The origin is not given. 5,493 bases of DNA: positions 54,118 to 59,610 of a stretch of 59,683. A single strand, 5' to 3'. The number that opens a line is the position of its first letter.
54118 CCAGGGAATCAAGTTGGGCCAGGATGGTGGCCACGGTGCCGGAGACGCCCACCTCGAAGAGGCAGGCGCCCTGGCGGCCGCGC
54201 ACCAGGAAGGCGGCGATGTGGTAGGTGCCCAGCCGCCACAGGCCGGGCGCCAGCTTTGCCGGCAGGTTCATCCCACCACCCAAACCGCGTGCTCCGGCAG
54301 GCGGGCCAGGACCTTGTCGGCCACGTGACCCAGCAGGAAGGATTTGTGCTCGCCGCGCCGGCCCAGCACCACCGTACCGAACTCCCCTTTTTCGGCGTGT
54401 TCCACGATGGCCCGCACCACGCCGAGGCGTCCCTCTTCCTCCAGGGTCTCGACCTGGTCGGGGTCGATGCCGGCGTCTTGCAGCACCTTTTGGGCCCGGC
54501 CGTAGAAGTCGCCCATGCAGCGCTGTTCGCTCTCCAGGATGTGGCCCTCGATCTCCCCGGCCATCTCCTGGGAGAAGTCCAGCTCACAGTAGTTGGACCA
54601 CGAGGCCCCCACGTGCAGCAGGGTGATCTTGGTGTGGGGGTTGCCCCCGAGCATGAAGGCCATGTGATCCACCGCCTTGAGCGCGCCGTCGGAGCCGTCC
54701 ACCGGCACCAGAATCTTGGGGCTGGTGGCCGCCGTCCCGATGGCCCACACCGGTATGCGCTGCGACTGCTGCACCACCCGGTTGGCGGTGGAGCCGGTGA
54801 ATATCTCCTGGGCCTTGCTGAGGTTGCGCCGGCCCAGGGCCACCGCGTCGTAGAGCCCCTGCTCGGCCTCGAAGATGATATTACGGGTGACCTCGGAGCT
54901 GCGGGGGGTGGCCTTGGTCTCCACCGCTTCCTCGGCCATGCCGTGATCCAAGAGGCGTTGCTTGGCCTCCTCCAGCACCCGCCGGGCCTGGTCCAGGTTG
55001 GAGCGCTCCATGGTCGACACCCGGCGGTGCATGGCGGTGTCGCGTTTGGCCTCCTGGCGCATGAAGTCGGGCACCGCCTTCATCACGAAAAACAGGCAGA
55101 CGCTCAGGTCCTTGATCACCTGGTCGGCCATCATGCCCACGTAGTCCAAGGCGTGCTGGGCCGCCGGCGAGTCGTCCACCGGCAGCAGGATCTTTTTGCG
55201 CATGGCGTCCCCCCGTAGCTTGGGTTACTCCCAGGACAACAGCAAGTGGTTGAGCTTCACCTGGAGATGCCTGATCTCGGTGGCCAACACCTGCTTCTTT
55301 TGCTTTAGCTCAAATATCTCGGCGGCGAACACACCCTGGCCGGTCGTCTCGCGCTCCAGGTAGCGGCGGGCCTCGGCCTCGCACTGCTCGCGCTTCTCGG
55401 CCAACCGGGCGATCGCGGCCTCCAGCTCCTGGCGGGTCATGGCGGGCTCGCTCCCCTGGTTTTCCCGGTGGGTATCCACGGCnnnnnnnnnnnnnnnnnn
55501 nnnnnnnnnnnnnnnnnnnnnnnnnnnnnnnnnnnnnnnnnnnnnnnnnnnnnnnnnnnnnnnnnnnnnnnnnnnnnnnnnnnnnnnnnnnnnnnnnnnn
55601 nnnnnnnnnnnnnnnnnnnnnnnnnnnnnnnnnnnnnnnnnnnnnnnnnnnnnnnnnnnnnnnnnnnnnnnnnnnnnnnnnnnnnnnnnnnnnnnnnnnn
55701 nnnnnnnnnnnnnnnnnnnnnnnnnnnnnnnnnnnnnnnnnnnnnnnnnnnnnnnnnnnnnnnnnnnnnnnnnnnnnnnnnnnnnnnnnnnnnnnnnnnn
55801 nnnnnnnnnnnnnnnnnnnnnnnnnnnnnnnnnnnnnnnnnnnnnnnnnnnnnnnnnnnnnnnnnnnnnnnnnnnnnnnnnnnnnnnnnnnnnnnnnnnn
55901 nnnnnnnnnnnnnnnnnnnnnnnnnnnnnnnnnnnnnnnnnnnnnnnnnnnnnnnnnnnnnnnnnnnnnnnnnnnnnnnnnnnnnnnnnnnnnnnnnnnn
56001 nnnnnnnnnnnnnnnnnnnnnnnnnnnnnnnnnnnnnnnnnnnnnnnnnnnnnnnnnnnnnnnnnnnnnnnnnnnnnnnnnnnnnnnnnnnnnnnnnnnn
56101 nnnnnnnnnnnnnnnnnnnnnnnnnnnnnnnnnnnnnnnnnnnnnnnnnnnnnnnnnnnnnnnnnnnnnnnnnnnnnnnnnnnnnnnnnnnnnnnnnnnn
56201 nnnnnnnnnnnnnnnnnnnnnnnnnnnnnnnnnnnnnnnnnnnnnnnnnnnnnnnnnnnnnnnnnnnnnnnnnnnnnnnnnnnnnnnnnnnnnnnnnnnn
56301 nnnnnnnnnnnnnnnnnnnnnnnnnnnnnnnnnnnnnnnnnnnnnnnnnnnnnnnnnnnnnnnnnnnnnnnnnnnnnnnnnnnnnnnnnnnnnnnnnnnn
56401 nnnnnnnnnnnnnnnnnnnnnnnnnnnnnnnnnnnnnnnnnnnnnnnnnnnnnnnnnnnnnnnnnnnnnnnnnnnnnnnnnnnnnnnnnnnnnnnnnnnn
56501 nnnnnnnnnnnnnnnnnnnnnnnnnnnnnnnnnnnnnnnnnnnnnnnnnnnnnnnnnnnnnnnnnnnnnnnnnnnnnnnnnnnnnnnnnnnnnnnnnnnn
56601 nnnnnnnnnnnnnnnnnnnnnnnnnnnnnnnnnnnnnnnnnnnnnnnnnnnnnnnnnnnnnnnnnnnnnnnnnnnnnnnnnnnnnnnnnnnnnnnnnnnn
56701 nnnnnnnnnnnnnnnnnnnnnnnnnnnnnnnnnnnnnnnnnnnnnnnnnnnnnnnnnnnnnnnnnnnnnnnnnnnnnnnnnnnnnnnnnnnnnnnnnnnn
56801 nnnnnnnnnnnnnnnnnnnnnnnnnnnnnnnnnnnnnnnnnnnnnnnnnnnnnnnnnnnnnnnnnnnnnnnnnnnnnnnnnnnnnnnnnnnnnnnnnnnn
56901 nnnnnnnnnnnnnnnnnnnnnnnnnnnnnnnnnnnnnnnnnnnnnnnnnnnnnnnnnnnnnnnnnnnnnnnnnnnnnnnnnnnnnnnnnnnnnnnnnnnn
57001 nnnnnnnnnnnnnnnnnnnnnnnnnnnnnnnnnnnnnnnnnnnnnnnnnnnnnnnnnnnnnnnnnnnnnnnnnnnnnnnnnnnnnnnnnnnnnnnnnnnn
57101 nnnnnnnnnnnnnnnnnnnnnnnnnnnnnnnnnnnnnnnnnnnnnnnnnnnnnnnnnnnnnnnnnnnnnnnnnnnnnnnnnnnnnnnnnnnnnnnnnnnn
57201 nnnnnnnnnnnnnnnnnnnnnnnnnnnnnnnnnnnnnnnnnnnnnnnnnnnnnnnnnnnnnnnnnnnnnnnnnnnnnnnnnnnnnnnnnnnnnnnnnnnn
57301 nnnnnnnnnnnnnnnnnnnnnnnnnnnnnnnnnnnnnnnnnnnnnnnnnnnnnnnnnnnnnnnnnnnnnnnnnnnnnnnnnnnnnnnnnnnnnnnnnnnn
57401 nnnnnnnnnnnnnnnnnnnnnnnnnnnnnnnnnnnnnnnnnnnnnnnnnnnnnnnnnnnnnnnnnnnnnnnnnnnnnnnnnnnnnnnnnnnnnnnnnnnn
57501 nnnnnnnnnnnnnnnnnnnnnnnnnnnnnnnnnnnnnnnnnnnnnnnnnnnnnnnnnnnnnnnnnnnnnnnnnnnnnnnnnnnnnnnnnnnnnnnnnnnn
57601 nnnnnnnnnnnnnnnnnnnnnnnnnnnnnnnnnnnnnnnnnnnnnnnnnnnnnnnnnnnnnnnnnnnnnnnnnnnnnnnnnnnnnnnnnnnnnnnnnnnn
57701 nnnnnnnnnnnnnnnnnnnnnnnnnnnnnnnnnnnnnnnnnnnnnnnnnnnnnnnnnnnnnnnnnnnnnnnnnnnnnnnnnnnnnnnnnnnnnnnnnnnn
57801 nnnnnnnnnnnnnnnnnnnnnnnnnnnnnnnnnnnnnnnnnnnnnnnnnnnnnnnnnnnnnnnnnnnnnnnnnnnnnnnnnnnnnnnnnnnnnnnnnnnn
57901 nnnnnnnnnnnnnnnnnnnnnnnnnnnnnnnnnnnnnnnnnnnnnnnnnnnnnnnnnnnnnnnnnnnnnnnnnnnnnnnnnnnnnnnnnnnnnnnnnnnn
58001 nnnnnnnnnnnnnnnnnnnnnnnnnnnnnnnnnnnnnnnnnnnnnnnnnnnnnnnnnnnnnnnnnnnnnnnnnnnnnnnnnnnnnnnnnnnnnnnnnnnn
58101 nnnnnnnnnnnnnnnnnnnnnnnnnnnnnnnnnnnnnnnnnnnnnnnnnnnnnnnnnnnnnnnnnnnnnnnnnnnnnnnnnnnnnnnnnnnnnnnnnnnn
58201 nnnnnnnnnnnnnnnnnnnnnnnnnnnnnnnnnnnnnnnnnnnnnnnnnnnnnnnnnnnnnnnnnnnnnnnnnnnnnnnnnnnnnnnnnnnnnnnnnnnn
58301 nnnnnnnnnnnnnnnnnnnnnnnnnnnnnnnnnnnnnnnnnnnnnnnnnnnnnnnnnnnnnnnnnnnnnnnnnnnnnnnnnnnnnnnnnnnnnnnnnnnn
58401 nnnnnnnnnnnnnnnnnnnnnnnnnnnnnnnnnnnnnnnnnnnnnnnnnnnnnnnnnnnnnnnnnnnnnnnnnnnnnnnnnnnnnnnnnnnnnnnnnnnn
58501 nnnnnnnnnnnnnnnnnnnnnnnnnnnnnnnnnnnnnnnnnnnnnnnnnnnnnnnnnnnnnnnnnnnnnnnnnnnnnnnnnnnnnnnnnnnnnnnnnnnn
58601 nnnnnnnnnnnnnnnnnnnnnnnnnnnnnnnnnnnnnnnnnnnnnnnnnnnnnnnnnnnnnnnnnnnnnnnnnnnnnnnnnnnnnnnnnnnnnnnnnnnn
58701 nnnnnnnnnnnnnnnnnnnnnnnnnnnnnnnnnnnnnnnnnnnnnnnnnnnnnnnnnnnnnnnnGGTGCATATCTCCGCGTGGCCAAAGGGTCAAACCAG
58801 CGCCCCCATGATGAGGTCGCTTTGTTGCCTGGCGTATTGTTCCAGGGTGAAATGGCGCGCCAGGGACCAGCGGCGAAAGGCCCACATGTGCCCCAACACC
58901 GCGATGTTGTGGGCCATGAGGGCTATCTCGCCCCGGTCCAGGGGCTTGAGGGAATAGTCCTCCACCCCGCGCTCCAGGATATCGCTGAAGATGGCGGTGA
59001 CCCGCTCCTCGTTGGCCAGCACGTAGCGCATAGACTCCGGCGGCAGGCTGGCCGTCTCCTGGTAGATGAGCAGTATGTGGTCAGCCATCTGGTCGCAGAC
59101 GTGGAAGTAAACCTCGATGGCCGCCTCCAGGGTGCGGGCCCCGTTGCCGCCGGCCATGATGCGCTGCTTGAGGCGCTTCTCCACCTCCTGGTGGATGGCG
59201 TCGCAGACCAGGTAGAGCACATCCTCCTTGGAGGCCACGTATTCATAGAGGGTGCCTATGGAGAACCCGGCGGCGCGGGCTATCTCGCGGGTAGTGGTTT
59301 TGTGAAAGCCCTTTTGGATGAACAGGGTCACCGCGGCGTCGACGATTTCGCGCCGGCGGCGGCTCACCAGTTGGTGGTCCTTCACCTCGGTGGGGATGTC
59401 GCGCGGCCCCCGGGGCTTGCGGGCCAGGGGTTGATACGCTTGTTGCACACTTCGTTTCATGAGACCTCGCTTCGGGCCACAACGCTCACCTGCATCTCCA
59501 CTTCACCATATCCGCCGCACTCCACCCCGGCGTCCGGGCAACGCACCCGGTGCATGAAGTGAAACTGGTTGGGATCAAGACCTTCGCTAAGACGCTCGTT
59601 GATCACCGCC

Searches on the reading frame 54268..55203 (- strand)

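Call 51: search_protein_families(library=pfam, proteins=[window:54268-55203:-], max_evalue=0.000001)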
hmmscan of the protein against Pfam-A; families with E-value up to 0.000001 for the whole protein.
window:54268-55203:- (311 aa): 1 family
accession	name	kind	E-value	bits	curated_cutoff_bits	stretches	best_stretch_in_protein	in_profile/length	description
PF00582.32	Usp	-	1.5e-28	100.5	24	2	163-303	4-134/141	Universal stress protein family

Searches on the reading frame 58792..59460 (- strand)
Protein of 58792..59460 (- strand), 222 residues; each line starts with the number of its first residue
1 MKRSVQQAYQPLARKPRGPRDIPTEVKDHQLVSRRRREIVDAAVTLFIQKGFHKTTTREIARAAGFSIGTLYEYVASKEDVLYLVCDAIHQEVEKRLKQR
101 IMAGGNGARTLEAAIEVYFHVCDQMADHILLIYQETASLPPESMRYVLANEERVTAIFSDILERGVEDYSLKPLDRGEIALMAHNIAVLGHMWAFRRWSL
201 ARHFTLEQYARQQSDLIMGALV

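Call 51: search_protein_families(library=pfam, proteins=[window:58792-59460:-], max_evalue=0.000001)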
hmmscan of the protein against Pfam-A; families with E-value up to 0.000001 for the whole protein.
window:58792-59460:- (222 aa): 2 families
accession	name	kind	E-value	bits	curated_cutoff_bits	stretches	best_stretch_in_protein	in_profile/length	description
PF00440.29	TetR_N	-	1e-15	57.6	24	1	39-82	1-44/47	Bacterial regulatory proteins, tetR family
PF17932.6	TetR_C_24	-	1.6e-08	35.2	26.4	1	110-182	7-79/114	Tetracyclin repressor-like, C-terminal domain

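Call 97: find_encoding_contigs(protein=window:58792-59460:-, flank=10000, max_places=1)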
Protein window:58792-59460:- (222 aa): 2 contigs read that carry it; 1 place shown.
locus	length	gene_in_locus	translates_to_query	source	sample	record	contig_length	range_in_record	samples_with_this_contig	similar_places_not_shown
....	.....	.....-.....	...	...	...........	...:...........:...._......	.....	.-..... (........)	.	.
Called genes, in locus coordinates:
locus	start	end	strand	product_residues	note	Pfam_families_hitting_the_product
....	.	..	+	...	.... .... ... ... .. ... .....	-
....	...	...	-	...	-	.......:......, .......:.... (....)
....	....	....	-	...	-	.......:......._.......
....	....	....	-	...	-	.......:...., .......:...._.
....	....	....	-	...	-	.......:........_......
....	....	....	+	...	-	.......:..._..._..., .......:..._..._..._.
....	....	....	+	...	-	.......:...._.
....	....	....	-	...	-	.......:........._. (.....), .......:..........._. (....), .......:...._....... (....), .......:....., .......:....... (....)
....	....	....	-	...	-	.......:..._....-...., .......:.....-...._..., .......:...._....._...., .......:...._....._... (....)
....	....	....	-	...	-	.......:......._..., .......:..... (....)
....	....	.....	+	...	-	-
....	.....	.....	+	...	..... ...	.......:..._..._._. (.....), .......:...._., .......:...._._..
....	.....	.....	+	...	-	?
